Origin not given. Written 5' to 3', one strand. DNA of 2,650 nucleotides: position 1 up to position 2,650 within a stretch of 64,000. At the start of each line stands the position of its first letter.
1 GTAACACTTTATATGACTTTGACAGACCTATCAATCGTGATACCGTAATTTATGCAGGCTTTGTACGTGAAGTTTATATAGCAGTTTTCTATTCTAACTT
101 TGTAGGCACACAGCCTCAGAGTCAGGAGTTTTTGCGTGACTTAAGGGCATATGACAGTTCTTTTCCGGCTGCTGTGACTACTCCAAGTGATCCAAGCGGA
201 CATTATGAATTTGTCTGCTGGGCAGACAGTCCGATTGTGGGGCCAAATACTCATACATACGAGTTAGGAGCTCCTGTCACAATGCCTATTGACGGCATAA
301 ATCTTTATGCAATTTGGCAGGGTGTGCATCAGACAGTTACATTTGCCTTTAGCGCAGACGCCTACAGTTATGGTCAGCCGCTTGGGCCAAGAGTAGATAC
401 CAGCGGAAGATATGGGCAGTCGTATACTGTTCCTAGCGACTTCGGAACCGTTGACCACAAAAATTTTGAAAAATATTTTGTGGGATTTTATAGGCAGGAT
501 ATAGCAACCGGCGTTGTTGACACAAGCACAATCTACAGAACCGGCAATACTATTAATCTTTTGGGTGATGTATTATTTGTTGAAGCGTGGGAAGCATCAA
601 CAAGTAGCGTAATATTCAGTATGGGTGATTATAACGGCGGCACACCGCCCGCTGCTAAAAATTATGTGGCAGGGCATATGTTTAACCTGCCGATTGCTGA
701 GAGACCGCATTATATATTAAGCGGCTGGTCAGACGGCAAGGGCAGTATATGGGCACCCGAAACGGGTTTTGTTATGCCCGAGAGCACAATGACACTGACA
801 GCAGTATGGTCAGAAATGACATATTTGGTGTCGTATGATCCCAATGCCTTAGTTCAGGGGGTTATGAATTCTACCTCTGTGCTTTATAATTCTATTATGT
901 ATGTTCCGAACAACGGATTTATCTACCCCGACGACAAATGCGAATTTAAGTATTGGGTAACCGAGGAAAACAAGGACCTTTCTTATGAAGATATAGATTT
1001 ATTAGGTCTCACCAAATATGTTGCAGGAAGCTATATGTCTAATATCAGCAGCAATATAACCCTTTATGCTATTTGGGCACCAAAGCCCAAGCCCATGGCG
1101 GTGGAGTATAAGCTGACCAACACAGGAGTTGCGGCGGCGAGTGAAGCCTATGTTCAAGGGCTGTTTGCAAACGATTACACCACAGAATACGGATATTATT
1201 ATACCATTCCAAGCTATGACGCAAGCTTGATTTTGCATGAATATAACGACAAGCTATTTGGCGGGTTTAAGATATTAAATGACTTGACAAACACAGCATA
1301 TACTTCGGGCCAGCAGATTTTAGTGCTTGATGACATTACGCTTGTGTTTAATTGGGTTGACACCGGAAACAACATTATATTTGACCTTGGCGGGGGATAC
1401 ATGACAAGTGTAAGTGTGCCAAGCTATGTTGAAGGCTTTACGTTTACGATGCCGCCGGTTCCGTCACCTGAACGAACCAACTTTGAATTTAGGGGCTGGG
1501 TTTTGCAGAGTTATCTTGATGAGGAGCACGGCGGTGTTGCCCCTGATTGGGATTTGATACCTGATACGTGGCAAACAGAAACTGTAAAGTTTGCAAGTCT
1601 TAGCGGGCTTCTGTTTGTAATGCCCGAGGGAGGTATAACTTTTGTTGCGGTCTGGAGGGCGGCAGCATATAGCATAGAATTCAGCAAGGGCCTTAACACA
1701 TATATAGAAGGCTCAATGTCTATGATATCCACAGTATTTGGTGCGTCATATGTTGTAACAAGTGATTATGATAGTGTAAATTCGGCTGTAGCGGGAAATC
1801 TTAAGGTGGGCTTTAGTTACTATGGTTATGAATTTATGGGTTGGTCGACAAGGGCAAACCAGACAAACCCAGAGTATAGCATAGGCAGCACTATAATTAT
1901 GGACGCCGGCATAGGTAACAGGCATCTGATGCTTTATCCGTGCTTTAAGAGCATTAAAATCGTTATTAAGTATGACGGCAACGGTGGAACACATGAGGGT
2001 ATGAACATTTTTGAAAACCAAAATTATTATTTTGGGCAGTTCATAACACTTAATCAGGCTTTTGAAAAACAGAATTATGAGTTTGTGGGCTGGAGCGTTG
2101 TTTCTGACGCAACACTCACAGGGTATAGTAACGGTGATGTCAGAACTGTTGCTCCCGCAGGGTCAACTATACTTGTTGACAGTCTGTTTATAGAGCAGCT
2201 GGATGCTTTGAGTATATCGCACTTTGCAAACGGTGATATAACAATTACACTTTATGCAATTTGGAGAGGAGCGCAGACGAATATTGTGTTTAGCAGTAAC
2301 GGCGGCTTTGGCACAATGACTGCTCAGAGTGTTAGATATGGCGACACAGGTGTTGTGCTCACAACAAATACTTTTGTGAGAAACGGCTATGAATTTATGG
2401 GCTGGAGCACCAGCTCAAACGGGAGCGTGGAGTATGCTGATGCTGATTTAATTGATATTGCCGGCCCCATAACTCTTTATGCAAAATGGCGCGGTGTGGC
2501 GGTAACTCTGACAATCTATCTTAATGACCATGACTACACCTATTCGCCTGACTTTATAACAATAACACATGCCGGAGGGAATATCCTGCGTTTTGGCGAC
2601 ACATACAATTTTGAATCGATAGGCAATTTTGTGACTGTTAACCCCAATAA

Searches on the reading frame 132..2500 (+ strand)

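Call 35: search_protein_families(library=pfam, proteins=[window:132-2500:+], max_evalue=0.001)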
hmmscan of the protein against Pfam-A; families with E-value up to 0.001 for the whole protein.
window:132-2500:+ (789 aa): 2 families
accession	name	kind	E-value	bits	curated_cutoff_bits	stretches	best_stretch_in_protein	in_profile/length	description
PF09479.16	Flg_new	-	2.3e-31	108.1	27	2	718-785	3-65/65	Listeria-Bacteroides repeat domain (List_Bact_rpt)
PF18998.6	Flg_new_2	-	6.5e-09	36.1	23.6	0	169-228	10-71/73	Divergent InlB B-repeat domain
